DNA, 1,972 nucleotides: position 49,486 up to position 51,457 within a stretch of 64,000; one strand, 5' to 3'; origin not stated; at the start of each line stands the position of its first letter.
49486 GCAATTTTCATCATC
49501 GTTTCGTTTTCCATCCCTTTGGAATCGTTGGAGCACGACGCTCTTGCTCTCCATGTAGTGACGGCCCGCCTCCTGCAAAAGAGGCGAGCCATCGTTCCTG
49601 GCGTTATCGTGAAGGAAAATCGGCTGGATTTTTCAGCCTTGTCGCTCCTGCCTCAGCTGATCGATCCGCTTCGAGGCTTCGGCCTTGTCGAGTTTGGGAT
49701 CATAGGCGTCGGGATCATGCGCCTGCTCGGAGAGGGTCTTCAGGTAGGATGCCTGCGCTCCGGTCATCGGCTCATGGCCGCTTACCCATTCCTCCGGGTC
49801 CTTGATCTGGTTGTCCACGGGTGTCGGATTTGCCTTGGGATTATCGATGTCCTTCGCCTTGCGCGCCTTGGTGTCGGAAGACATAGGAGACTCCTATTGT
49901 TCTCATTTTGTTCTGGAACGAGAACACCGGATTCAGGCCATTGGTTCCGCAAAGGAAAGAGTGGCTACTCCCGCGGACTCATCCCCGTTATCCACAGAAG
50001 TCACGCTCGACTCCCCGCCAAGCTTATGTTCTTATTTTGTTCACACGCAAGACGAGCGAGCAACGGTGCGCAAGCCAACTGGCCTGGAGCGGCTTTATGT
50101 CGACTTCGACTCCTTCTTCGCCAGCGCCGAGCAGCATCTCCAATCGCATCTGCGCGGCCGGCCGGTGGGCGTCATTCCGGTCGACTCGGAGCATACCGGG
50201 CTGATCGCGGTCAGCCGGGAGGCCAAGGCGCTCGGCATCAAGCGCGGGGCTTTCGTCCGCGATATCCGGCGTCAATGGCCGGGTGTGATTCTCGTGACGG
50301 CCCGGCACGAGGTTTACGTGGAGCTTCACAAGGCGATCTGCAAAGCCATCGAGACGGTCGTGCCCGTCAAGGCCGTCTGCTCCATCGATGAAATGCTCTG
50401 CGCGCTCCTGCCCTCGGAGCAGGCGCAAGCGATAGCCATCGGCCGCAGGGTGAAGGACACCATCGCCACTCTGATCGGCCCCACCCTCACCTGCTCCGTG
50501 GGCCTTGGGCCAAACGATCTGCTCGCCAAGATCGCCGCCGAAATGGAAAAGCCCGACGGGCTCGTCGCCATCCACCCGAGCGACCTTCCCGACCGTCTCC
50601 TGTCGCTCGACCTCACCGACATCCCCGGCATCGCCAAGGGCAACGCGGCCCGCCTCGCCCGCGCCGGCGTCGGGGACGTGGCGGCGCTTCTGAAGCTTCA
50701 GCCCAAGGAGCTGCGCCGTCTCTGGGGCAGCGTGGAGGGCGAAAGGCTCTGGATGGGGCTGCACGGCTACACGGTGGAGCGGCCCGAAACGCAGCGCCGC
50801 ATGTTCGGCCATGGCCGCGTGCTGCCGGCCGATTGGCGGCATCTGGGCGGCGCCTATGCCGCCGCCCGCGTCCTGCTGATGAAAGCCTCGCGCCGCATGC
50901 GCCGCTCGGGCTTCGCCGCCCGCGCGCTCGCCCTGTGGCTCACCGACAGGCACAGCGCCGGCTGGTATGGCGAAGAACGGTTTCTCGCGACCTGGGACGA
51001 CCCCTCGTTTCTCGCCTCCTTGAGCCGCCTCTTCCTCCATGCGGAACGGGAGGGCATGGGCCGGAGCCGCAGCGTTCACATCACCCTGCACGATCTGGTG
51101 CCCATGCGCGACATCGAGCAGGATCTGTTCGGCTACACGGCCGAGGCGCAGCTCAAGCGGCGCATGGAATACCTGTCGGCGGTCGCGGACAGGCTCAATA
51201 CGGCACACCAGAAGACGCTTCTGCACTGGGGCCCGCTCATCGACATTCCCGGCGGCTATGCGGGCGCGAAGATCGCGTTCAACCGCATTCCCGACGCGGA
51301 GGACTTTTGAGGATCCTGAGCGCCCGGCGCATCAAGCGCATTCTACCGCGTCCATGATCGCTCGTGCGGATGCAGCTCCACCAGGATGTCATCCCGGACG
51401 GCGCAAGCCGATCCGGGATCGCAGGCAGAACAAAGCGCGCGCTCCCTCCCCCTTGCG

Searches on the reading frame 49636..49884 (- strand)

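Call 26: search_protein_families(library=pfam, proteins=[window:49636-49884:-], max_evalue=0.01)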
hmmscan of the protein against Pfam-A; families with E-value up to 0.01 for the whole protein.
window:49636-49884:- (83 aa): 1 family
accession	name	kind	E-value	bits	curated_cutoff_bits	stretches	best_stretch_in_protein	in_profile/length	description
PF11272.13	DUF3072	-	3.2e-27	94.6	27.5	1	27-80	2-53/56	Protein of unknown function (DUF3072)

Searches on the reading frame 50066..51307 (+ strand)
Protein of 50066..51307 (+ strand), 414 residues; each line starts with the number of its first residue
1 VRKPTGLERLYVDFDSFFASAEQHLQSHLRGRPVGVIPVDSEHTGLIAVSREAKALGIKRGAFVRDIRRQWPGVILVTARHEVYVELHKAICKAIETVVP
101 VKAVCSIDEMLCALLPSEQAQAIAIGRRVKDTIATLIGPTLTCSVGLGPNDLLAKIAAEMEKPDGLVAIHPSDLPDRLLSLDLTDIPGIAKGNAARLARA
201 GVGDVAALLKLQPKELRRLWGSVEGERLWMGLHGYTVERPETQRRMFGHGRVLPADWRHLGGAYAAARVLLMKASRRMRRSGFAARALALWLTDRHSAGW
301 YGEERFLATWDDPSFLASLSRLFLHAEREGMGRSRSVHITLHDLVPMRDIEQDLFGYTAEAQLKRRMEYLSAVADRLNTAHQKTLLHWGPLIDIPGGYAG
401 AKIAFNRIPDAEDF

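Call 26: search_protein_families(library=pfam, proteins=[window:50066-51307:+], max_evalue=0.01)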
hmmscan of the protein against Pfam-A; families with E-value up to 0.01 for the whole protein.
window:50066-51307:+ (414 aa): 4 families
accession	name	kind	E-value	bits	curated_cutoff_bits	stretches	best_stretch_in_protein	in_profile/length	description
PF00817.25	IMS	-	1.3e-27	97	23.2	1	12-158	1-147/148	impB/mucB/samB family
PF11799.13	IMS_C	-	0.00057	20.7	20.7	1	246-349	3-104/109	impB/mucB/samB family C-terminal domain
PF14520.12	HHH_5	-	0.0042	18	27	0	181-219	2-40/57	Helix-hairpin-helix domain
PF08827.16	DUF1805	-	0.0091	16.7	29.5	0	46-67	39-60/64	Domain of unknown function (DUF1805)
